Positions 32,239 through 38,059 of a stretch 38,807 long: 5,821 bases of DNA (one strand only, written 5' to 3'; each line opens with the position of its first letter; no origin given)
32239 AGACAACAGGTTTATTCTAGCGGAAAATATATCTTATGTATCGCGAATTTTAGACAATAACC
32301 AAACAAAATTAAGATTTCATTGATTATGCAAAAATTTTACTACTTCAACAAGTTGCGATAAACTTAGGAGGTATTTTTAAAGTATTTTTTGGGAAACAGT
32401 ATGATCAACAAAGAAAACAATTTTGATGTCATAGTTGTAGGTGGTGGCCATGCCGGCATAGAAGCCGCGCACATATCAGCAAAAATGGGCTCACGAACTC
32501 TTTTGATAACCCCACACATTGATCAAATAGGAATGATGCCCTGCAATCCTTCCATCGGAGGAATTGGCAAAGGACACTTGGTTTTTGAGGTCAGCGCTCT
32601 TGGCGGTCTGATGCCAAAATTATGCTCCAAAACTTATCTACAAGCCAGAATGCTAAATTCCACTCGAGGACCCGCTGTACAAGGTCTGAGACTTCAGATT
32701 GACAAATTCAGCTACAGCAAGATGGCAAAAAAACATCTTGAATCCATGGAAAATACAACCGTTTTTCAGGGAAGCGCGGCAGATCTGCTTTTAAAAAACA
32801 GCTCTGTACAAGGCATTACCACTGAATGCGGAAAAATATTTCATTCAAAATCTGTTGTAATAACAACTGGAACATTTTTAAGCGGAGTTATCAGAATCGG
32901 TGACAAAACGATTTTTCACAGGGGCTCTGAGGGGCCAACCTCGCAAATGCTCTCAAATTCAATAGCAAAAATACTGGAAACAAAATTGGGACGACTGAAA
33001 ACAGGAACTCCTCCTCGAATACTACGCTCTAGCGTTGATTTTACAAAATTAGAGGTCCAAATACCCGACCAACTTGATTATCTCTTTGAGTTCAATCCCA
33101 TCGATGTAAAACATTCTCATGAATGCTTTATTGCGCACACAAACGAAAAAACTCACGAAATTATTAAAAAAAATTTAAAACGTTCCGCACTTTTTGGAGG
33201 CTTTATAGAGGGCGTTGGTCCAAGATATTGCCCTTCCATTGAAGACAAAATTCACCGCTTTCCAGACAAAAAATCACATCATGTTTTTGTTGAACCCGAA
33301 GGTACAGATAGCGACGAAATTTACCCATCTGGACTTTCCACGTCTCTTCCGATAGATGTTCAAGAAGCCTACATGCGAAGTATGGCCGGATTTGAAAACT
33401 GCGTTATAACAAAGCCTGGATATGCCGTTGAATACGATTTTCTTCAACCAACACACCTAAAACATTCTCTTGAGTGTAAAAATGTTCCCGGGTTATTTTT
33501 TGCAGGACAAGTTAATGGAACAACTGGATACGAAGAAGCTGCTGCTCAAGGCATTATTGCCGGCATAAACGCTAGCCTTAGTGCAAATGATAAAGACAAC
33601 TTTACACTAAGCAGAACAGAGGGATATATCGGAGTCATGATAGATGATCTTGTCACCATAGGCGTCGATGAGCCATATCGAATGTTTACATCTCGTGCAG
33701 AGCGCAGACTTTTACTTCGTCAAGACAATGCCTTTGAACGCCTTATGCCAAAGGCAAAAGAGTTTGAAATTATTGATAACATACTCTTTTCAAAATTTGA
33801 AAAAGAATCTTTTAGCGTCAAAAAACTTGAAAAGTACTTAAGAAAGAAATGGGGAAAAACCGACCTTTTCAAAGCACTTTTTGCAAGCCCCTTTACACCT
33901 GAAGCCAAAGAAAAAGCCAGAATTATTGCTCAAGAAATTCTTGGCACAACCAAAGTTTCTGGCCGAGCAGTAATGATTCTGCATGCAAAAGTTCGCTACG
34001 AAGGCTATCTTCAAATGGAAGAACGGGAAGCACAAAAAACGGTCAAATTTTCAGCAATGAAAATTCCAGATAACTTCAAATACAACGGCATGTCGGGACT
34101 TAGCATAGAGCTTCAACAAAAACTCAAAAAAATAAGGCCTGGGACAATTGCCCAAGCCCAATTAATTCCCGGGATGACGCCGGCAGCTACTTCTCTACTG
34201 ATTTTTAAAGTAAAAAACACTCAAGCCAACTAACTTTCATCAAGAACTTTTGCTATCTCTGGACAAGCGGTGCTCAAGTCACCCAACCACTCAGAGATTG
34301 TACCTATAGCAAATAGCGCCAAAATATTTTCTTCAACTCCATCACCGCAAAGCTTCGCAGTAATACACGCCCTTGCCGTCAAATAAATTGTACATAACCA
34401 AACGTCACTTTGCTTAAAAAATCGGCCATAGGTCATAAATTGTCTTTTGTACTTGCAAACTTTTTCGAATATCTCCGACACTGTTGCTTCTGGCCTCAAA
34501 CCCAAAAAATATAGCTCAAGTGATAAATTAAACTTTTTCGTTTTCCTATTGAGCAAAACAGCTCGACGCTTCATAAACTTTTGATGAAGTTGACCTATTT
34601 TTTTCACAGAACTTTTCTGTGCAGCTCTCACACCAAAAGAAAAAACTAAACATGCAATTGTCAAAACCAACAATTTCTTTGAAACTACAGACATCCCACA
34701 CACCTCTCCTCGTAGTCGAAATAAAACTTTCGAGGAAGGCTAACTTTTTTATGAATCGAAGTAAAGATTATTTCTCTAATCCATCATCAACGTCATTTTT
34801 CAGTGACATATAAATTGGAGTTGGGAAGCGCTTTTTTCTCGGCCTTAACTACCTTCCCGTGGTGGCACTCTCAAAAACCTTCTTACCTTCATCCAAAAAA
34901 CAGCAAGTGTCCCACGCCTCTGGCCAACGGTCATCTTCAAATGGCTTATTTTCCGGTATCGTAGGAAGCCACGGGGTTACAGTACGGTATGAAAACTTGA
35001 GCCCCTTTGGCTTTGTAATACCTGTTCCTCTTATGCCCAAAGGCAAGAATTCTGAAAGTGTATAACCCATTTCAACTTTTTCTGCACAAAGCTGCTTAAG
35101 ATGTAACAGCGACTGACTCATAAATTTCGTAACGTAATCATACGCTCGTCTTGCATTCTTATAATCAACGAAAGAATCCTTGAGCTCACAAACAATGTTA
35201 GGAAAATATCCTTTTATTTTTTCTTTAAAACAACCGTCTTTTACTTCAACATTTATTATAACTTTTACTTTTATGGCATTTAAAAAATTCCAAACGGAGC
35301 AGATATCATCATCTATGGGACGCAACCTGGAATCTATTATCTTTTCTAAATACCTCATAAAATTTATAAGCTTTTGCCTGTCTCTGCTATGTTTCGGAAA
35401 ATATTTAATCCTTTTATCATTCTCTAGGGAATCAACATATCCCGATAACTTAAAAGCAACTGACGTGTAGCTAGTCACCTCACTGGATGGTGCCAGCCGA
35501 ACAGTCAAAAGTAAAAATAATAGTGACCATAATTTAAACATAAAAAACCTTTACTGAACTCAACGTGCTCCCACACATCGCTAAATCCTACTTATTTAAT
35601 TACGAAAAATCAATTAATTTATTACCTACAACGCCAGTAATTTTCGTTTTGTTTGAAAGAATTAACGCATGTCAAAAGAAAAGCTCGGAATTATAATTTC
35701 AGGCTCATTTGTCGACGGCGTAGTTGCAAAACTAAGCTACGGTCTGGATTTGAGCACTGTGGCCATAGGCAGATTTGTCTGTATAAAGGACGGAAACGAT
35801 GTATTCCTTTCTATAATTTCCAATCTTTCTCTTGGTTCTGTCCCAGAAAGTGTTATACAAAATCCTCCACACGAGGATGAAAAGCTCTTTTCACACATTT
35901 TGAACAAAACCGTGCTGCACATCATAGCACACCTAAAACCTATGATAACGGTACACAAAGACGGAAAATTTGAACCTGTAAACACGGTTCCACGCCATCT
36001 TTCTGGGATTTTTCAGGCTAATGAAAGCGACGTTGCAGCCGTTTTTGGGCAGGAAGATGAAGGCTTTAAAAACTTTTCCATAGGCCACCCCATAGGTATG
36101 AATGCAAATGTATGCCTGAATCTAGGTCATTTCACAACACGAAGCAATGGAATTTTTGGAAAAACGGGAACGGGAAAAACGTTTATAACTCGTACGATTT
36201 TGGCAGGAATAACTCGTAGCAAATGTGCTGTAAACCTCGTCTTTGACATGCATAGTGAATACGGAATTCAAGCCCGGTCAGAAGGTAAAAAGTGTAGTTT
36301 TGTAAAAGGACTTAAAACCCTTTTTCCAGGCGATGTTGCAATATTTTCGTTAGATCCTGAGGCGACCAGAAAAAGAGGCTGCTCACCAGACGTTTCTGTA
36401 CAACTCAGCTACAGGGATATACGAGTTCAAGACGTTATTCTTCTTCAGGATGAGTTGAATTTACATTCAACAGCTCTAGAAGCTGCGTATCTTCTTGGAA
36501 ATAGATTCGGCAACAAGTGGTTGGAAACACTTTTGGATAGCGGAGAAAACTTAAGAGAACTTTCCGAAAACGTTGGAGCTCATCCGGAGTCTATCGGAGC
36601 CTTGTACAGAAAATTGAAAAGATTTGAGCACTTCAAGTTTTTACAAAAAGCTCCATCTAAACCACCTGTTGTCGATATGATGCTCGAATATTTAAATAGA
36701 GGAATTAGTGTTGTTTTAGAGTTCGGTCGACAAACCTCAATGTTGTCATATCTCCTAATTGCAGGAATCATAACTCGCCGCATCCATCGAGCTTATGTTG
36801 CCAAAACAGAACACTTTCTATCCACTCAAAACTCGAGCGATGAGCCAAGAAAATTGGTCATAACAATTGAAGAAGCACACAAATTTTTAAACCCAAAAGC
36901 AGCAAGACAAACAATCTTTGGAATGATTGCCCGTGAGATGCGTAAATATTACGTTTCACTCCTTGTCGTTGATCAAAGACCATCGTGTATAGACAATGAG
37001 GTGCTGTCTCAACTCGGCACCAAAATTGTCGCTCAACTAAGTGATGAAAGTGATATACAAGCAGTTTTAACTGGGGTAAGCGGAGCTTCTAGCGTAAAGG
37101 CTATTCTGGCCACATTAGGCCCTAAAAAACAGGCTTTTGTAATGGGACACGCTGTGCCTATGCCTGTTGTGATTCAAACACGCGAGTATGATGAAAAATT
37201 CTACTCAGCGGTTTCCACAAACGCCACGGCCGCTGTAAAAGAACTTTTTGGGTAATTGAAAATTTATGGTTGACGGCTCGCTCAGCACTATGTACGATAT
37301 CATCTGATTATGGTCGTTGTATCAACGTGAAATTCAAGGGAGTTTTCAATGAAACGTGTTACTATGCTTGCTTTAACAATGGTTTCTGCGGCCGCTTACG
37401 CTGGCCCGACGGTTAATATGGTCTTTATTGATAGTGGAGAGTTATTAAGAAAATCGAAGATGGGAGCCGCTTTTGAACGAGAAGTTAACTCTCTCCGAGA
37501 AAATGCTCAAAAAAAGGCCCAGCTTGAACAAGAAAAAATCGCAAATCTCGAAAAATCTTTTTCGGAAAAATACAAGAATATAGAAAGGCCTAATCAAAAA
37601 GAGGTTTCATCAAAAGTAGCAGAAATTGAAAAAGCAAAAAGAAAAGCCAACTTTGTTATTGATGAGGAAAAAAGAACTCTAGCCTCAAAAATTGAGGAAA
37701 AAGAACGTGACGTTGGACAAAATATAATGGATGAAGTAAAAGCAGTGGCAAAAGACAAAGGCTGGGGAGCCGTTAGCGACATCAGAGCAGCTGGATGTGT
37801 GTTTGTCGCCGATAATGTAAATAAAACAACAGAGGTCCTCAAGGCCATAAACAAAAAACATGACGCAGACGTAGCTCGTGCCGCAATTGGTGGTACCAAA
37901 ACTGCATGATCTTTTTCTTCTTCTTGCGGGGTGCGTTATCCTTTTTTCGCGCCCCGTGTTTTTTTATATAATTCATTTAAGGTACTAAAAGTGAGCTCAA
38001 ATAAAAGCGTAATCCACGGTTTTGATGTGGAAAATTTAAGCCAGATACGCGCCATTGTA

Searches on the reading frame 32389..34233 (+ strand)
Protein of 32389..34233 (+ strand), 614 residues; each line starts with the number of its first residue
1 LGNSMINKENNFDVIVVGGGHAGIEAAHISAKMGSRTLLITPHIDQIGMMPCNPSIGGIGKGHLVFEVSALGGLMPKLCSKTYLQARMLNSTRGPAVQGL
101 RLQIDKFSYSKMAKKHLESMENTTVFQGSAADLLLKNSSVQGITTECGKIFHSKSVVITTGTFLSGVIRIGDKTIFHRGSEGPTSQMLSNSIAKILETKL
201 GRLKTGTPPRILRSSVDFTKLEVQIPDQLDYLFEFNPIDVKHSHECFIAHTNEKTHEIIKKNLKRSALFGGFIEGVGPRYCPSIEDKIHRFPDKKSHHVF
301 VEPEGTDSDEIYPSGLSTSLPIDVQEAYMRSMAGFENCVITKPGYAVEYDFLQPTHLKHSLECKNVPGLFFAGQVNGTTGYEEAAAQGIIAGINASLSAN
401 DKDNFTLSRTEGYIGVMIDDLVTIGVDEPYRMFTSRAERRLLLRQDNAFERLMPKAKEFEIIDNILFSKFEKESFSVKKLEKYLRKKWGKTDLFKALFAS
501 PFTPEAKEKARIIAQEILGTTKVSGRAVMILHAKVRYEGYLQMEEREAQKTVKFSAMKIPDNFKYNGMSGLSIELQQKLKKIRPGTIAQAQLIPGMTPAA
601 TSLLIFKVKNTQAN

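Call 12: search_protein_families(library=ncbifam, proteins=[window:32389-34233:+], max_evalue=0.00001)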
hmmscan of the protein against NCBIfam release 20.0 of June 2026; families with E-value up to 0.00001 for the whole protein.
window:32389-34233:+ (614 aa): 3 families
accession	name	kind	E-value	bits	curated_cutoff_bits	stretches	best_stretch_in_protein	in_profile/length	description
TIGR00136.1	mnmG_gidA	equivalog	7.8e-219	728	524.85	1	12-610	1-614/616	tRNA uridine-5-carboxymethylaminomethyl(34) synthesis enzyme MnmG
NF003739.0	PRK05335.1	equivalog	1.6e-17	63.4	262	1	315-419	280-384/441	methylenetetrahydrofolate--tRNA-(uracil(54)-C(5))-methyltransferase (FADH(2)-oxidizing) TrmFO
TIGR00137.1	gid_trmFO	equivalog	2.5e-15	56.2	428.65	1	315-423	277-385/433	FADH(2)-oxidizing methylenetetrahydrofolate--tRNA-(uracil(54)-C(5))-methyltransferase TrmFO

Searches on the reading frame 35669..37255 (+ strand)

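Call 12: search_protein_families(library=ncbifam, proteins=[window:35669-37255:+], max_evalue=0.00001)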
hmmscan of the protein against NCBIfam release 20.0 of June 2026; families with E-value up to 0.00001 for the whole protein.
window:35669-37255:+ (528 aa): 6 families
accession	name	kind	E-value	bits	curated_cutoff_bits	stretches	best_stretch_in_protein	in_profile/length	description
NF040937.1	HerA_Thermprot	equivalog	1.3e-23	83.2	800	2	396-511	351-468/487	DNA double-strand break repair helicase HerA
NF042943.1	HerA_antiphage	equivalog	4.2e-23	81.7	800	2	396-508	435-553/566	anti-phage-associated helicase HerA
NF053655.1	CedD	equivalog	7.3e-17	61.2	600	1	357-503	384-524/527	DNA-translocating ATPase CedD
NF042944.1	HerA_antiphage_2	equivalog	5.4e-16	58.5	850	1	375-510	407-548/576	anti-phage-associated helicase HerA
NF040819.1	helicase_HerA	equivalog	9e-16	57.5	970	1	396-509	404-519/561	DNA double-strand break repair helicase HerA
NF033849.1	ser_rich_anae_1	subfamily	1.7e-09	35.6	650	1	340-470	968-1103/1163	serine-rich protein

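Call 57: search_protein_families(library=padloc, proteins=[window:35669-37255:+], max_evalue=0.01)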
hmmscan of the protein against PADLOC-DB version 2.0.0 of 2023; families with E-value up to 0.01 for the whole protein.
window:35669-37255:+ (528 aa): 17 families
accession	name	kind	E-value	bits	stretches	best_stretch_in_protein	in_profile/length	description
PDLC04105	HerA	-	2.3e-35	120.2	2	381-513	414-544/576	-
PDLC04100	HerA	-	6e-25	86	2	392-507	437-558/580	-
PDLC02185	HerA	-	5.2e-22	76.3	2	394-506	445-563/585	-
PDLC04102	HerA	-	1.9e-19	67.5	1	388-509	500-624/654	-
PDLC04103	HerA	-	2.6e-18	63.7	1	394-506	440-558/579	-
PDLC04106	HerA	-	7.2e-17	59.2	1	386-516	504-640/667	-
PDLC04098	HerA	-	6.2e-16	56.1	1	385-510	519-652/686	-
PDLC02188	HerA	-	7.8e-14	49.4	1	376-509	408-547/578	-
PDLC04097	HerA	-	3.1e-13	47.2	2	390-507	469-595/618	-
PDLC04140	mad8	-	2.1e-12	45.2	1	162-506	32-301/314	mads_8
PDLC04104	HerA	-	1.4e-11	41.8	1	389-505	214-337/379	-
PDLC04099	HerA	-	2.8e-08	31.4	1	17-199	22-211/214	-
PDLC04107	HerA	-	3.3e-08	30.9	1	144-224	156-234/306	-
PDLC01055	HerA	-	6.8e-07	26.4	1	368-505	403-525/532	Type III coevolved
PDLC04101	HerA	-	6.5e-06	23.1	1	104-200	111-211/400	-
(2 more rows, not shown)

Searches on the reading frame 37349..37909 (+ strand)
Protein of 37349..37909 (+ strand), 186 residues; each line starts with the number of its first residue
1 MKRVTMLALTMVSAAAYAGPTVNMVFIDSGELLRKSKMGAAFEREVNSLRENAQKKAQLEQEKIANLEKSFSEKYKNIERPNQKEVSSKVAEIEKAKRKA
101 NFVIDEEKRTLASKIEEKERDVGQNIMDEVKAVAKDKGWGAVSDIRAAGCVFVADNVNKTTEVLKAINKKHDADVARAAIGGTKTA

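Call 57: search_protein_families(library=padloc, proteins=[window:37349-37909:+], max_evalue=0.01)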
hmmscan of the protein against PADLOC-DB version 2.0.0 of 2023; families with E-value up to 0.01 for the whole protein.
window:37349-37909:+ (186 aa): 1 family
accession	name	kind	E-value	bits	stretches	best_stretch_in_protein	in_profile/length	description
PDLC03841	LeoBC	-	0.003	14.7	1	17-137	248-380/601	-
